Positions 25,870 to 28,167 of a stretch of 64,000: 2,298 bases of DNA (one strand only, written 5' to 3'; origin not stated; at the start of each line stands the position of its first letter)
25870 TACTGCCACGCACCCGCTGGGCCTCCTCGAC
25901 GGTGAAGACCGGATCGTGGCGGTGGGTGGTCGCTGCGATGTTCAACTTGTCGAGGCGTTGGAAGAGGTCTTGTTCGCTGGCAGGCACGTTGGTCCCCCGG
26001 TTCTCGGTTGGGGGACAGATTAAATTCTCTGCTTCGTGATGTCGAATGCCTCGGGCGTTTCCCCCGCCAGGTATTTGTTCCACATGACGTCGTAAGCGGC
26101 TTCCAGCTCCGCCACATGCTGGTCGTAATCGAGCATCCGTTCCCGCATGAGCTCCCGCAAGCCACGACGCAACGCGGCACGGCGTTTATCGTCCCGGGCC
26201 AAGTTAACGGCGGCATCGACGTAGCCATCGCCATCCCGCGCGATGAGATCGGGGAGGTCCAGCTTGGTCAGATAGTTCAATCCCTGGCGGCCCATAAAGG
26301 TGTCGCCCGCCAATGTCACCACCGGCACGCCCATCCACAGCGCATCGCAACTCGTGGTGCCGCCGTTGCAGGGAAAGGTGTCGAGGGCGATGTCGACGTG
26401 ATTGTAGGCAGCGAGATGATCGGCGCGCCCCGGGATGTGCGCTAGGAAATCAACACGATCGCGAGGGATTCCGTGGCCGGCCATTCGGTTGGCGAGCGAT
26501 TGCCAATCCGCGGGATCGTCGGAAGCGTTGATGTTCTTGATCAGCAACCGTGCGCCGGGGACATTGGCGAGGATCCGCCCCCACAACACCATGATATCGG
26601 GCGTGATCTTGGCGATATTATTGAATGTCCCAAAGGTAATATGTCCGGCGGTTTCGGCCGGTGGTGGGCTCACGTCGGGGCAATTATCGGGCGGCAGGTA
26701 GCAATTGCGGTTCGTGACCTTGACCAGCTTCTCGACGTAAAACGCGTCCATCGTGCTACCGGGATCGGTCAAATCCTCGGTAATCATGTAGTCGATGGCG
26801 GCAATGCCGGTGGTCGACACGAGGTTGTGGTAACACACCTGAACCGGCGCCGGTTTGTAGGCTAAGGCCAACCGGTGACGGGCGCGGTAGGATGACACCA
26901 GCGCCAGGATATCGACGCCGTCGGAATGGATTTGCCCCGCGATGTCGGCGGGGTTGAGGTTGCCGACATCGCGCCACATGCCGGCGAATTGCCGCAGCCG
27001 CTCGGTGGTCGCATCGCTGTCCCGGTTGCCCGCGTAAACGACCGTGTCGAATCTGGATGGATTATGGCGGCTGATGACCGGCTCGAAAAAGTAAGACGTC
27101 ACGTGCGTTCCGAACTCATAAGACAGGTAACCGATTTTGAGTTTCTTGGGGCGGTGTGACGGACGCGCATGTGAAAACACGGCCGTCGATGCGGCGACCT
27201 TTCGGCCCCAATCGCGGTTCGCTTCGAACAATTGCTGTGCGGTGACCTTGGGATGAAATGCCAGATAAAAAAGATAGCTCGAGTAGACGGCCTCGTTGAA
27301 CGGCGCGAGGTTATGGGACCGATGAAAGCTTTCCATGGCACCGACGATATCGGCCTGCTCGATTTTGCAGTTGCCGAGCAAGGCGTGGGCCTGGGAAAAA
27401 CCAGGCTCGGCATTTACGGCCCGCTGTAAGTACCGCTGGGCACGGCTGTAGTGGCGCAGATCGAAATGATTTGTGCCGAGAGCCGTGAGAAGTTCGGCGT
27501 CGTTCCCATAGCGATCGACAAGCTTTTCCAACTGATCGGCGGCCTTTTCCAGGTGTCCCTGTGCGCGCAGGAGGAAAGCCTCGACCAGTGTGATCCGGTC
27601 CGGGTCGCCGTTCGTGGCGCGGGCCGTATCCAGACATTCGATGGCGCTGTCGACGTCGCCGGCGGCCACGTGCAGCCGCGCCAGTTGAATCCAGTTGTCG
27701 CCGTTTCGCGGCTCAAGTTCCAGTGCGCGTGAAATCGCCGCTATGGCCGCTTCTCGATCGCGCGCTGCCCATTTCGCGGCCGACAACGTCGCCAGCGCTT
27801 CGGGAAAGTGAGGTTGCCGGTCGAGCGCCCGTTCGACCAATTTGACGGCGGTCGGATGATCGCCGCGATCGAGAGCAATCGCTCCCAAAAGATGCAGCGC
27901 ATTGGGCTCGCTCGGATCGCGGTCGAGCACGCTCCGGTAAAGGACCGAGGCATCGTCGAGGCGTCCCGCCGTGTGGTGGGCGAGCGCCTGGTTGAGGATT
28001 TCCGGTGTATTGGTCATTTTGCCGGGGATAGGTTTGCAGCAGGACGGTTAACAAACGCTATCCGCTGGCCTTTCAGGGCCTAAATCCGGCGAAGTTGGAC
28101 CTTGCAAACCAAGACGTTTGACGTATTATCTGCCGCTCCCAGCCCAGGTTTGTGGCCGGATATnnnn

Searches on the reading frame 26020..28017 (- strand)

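Call 71: search_protein_families(library=pfam, proteins=[window:26020-28017:-], max_evalue=0.00001)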
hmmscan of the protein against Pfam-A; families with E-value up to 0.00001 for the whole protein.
window:26020-28017:- (665 aa): 17 families
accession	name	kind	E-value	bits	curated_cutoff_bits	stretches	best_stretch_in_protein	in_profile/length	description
PF13844.12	Glyco_transf_41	-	3e-44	151.7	25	2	460-622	369-526/543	Glycosyl transferase family 41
PF14559.12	TPR_19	-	2e-23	82.9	25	3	83-139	2-59/68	Tetratricopeptide repeat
PF07719.23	TPR_2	-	9.3e-23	78.9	27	0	174-206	1-33/34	Tetratricopeptide repeat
PF13428.12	TPR_14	-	4.1e-21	73.8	23.5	0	108-142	3-37/44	Tetratricopeptide repeat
PF13432.12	TPR_16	-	3.3e-20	72.6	32.7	1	8-69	1-62/65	Tetratricopeptide repeat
PF23914.1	TPR_CcmH_CycH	-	1.5e-19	70.8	42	1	61-200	5-147/158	Cytochrome c-type biogenesis protein H TPR domain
PF00515.34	TPR_1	-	3.5e-14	52.4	27.8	0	39-71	2-34/34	Tetratricopeptide repeat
PF13431.12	TPR_17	-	1.3e-13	50.5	24.4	0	26-58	1-33/34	Tetratricopeptide repeat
PF13181.12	TPR_8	-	5.2e-12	45.3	25.7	0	73-105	2-34/34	Tetratricopeptide repeat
PF12895.13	ANAPC3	-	3.7e-11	43.6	27.2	0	90-165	7-81/82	Anaphase-promoting complex, cyclosome, subunit 3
PF13424.12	TPR_12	-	4.1e-09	37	30.1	0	8-67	6-74/77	Tetratricopeptide repeat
PF13371.12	TPR_9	-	8.9e-08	32.5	35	0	83-147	6-70/73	Tetratricopeptide repeat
PF13174.12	TPR_6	-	1.4e-07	32.1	26.3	0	147-172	7-32/33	Tetratricopeptide repeat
PF20308.4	TPR-S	-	1.8e-07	32.1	27.6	0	121-202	1-80/102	Tetratricopeptide Repeats-Sensor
PF13176.12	TPR_7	-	2.8e-07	30.5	27.9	0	40-69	1-32/36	Tetratricopeptide repeat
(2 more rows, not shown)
